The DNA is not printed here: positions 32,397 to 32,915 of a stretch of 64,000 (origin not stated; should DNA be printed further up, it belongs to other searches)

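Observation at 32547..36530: ~225-bp near-identical duplication encoding a paralogous family of ~70-aa proteins with TTG starts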

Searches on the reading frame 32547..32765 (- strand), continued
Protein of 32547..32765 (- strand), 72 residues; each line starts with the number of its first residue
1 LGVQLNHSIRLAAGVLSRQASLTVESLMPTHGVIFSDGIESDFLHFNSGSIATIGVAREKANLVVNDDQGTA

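Call 46: find_related_loci(query=window:32550-32753:-, collection=metagenome_contigs, flank=4000)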
Query seq(68 aa) (68 aa) in metagenome_contigs; peptide patterns used: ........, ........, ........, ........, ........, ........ (x = any residue, [..] = any of these).
600 stretches matched a pattern (row limit reached: there are more); 28 encode a relative of the query (tblastn E <= 1e-3); 28 distinct loci.
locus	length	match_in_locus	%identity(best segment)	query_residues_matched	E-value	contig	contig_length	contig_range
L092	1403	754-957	90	1-68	2e-38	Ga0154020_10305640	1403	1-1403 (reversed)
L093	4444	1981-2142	70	7-60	2e-23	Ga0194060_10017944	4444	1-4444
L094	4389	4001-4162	69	7-60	5e-23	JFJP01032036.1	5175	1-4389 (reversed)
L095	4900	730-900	63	5-61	2e-22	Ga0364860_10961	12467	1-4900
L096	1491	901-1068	64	5-60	1e-21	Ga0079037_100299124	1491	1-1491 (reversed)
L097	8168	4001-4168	70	5-60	2e-21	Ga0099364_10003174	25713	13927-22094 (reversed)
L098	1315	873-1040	63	5-60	4e-20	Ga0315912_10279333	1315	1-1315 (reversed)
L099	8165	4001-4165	64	7-61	8e-20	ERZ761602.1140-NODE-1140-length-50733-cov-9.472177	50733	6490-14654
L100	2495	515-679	64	7-61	2e-19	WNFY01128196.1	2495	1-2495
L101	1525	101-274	59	4-61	6e-19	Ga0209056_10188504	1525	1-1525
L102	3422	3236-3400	58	7-61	2e-18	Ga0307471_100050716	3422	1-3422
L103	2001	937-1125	56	4-66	6e-17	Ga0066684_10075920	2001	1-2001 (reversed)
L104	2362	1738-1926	56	4-66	5e-17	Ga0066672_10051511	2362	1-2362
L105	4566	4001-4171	54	6-62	2e-16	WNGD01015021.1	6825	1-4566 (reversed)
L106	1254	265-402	63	5-50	4e-16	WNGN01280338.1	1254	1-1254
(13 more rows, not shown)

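Call 54: find_encoding_contigs(protein=P0002, flank=3000, max_places=4)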
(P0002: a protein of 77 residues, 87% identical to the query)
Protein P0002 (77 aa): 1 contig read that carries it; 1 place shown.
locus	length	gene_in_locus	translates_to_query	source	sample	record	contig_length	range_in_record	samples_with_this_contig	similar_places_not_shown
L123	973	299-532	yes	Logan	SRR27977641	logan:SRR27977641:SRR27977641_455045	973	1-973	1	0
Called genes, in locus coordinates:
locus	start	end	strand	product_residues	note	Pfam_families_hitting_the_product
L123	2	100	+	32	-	?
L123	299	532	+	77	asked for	-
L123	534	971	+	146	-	?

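Call 69: search_protein_families(library=pfam, alignment_id=A6, max_evalue=0.001)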
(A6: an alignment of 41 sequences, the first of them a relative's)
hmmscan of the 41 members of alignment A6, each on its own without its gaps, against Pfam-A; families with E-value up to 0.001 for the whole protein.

A. member 1, L046:2615-3205:+ (196 aa): 0 families

B. families by the number of members that match (of 41 scanned): 64 families (the first 25 are shown)
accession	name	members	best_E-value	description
PF00587.30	tRNA-synt_2b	2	3.7e-40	tRNA synthetase class II core domain (G, H, P, S and T)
PF08327.17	AHSA1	2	7.7e-22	Activator of Hsp90 ATPase homolog 1-like protein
PF07971.18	Glyco_hydro_92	1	1.5e-157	Glycosyl hydrolase family 92 catalytic domain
PF00303.24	Thymidylat_synt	1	2.7e-124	Thymidylate synthase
PF02601.20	Exonuc_VII_L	1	3.6e-70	Exonuclease VII, large subunit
PF17678.7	Glyco_hydro_92N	1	5.2e-60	Glycosyl hydrolase family 92 N-terminal domain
PF00144.29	Beta-lactamase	1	2.9e-56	Beta-lactamase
PF03781.23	FGE-sulfatase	1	9.7e-55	Sulfatase-modifying factor enzyme 1-like domain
PF01885.22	PTS_2-RNA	1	2.8e-49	RNA 2'-phosphotransferase, Tpt1 / KptA family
PF06841.18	Phage_T4_gp19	1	1.4e-43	T4-like virus tail tube protein gp19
PF16301.11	DUF4943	1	2.8e-40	Domain of unknown function (DUF4943)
PF02518.31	HATPase_c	1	2.5e-33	Histidine kinase-, DNA gyrase B-, and HSP90-like ATPase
PF01242.24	PTPS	1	1.1e-32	6-pyruvoyl tetrahydropterin synthase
PF04471.18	Mrr_cat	1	3.1e-29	Restriction endonuclease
PF14338.12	Mrr_N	1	1.7e-24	Mrr N-terminal domain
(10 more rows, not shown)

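Call 70: search_solved_structures(query=A7, max_evalue=0.01, show_alignments=1)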
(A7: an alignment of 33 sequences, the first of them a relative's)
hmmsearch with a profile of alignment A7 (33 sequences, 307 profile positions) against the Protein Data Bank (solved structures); distinct sequences matched with E-value up to 0.01: 5.
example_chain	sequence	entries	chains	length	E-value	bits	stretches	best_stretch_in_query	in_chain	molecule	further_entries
7r4j_A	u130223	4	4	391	4.3e-08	35.7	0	159-221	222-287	NAD kinase 2, mitochondrial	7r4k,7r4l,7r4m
7n29_A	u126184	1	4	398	4.7e-08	35.6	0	159-221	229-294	NAD kinase 2, mitochondrial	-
2an1_A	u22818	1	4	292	1.7e-05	27.2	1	56-203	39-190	putative kinase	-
1yt5_A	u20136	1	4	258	0.00097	21.4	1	83-207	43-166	inorganic polyphosphate/ATP-NAD kinase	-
4hao_A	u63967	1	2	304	0.0023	20.2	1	81-203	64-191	Probable inorganic polyphosphate/ATP-NAD kinase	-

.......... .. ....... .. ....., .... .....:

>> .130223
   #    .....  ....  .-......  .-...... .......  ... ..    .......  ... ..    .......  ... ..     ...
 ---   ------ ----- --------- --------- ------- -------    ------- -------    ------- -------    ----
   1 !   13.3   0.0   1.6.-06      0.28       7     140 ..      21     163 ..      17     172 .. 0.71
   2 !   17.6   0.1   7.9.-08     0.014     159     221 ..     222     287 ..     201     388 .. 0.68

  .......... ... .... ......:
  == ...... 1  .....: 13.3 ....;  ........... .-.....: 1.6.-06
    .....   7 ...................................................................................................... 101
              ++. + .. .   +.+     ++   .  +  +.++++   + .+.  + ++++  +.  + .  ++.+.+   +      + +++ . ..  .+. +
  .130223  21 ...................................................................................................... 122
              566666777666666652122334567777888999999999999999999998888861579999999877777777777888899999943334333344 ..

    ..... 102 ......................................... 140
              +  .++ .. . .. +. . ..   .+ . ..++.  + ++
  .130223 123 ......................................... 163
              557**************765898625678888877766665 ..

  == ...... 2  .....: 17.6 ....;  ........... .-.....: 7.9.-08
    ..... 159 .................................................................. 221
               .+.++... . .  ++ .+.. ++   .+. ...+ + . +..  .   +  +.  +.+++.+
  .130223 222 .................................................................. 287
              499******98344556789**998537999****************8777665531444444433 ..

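Call 79: fold_search(model_id=the predicted structure, library=pdb)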
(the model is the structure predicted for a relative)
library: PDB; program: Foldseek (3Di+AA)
matches with E <= 10: 70; with E <= 0.001: 0
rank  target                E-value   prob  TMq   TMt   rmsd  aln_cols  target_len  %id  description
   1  4y6x_C                1.3e+00  0.11  0.25  0.19  10.4        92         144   12  Structure of Tobacco streak virus coat protein at 2.1 Angstroms resolution (C2 crystal form) (released 2016-01-20)
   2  7eym_B                2.1e+00  0.05  0.18  0.18   9.1        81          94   11  Crystal structure of Vibrio cholerae ppnP (released 2022-02-09)
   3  7eyj                  2.3e+00  0.06  0.21  0.22  12.2        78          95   10  Crystal structure of Escherichia coli ppnP (released 2022-02-09)
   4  2vf9_A                2.5e+00  0.02  0.14  0.12  15.3       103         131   14  Crystal structure of bacteriophage PRR1 (released 2008-09-23)
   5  7eym_A                2.8e+00  0.04  0.17  0.17   9.1        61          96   15  Crystal structure of Vibrio cholerae ppnP (released 2022-02-09)
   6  6y9l_C                3.0e+00  0.07  0.27  0.15  15.2        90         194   14  Crystal structure of TSWV glycoprotein N ectodomain (sGn) (released 2020-09-30)
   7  7yvd_C                3.2e+00  0.12  0.29  0.23   7.8        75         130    5  The crystal structure of the progerin C-terminal peptide and the Ig-like domain of lamin A/C (released 2023-08-30)
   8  4nei_A                3.2e+00  0.09  0.27  0.06   5.8        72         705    7  Alg17c PL17 Family Alginate Lyase (released 2014-01-29)
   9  4ojz_B                3.4e+00  0.09  0.26  0.06   5.9        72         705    7  Crystal Structure of Alg17c Mutant Y258A Complexed with Alginate Trisaccharide (released 2014-01-29)
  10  7nhl_X                3.4e+00  0.02  0.14  0.13  15.7        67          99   12  VgaA-LC, an antibiotic resistance ABCF, in complex with 70S ribosome from Staphylococcus aureus (released 2021-05-05)
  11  4fls_A                3.8e+00  0.14  0.34  0.07   6.7        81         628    9  Crystal structure of Amylosucrase inactive double mutant F290K-E328Q from Neisseria polysaccharea in complex with sucr (released 2012-10-31)
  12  5vzj_E                4.0e+00  0.05  0.19  0.09  11.8        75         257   20  STRUCTURE OF A TWELVE COMPONENT MPP6-NUCLEAR RNA EXOSOME COMPLEX BOUND TO RNA (released 2017-08-02)
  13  7b9v_D                4.0e+00  0.02  0.14  0.09  11.5        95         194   12  Yeast C complex spliceosome at 2.8 Angstrom resolution with Prp18/Slu7 bound (released 2021-03-10)
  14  7eyl_A                4.5e+00  0.03  0.18  0.18  13.0        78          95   12  Crystal structure of Salmonella enterica ppnP (released 2022-02-09)
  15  8csp_W                4.5e+00  0.02  0.17  0.17  12.2       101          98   10  Human mitochondrial small subunit assembly intermediate (State A) (released 2022-12-14)
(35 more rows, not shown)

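Call 86: find_encoding_contigs(protein=P0046, flank=3000, max_places=3)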
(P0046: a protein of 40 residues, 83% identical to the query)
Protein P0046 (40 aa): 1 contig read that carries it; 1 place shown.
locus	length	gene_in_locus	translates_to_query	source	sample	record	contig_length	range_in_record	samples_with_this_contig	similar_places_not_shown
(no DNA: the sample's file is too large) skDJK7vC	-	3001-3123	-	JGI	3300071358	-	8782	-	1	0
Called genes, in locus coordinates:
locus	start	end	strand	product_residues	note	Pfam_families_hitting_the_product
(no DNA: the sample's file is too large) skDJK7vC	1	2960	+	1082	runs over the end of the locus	PF25778:DUF7948, PF06739:SBBP (faint), PF00801:PKD (weak), PF18911:PKD_4, PF13585:CHU_C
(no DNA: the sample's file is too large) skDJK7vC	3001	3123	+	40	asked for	-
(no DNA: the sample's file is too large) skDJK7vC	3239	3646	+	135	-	PF18927:CrtO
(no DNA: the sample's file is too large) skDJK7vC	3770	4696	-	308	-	PF03781:FGE-sulfatase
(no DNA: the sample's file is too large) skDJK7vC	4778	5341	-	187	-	PF08207:EFP_N, PF01132:EFP, PF09285:Elong-fact-P_C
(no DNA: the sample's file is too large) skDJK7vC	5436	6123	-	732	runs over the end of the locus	PF04055:Radical_SAM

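Call 87: find_encoding_contigs(protein=P0052, flank=3000, max_places=3)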
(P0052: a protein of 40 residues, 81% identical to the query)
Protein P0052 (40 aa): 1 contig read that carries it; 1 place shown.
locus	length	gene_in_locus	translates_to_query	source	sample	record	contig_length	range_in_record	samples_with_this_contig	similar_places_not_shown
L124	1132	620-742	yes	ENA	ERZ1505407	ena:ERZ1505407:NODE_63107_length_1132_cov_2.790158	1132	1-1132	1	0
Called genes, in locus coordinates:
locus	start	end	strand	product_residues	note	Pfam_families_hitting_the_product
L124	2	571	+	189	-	?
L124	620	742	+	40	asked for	-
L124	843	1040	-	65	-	-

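Call 89: search_protein_representatives(alignment_id=A4)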
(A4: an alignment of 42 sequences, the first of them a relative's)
Query: 42 sequences, 98 profile positions. Proteins with E-value up to 0.001 (for the whole library): 918; up to 1e-10: 537; up to 1e-30: 13. The best 150 are listed.
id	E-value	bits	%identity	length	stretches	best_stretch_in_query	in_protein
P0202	1.3e-33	130.9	-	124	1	5-96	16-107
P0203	3.2e-33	129.7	-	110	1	1-94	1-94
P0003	6.5e-33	128.7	-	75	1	27-97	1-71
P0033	2.4e-32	126.9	-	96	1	9-97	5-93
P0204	3.4e-32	126.4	-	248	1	1-97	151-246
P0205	3.8e-32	126.3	-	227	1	4-97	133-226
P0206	4.1e-32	126.1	-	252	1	1-97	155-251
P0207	1.0e-31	124.9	-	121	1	9-97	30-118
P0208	1.2e-31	124.7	-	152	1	11-97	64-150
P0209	1.6e-31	124.2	-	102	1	12-97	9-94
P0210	3.9e-31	123.0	-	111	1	12-97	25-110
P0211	5.3e-31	122.6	-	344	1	4-97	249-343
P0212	8.3e-31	121.9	-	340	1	1-97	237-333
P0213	1.4e-30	121.2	-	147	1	1-97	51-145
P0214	1.4e-30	121.2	-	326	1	1-97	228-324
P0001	4.6e-23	97.1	-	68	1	39-97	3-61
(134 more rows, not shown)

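Call 91: find_homologous_proteins(query=L004:5374-6291:+, max_evalue=1e-40)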
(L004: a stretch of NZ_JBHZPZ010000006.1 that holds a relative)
Query L004:5374-6291:+ (305 aa): 7960 proteins with E <= 1e-40 among 8000 candidates; the best 120 are listed.
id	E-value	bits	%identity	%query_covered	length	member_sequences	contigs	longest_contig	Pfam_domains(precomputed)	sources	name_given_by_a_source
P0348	6.2e-187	638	97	100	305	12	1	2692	-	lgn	-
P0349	2.0e-181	620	94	100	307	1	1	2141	-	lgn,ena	-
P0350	2.8e-181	619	94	100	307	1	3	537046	-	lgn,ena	-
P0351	4.0e-181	619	94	100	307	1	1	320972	-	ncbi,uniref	ncbi:sugar kinase [Flavobacterium maritimum]|uniref:sugar kinase n=1 Tax=Flavobacterium maritimum Ta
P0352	3.0e-180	616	94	100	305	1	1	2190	-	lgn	-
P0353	6.8e-179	611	93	100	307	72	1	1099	-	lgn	-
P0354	7.4e-179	611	93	100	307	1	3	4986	-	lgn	-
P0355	8.0e-179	611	93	100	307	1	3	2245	-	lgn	-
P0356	8.8e-179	611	92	100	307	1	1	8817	-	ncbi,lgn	-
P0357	3.1e-178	609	91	100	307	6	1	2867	-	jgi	jgi:NAD kinase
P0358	1.2e-177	607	93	100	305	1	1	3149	-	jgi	jgi:NAD kinase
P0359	1.5e-177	607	92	100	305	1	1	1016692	-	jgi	jgi:NAD kinase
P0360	1.7e-177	607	93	100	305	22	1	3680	-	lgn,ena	-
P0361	2.6e-177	606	92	100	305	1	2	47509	-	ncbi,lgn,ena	-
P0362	9.2e-177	604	92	100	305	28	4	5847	-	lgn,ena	-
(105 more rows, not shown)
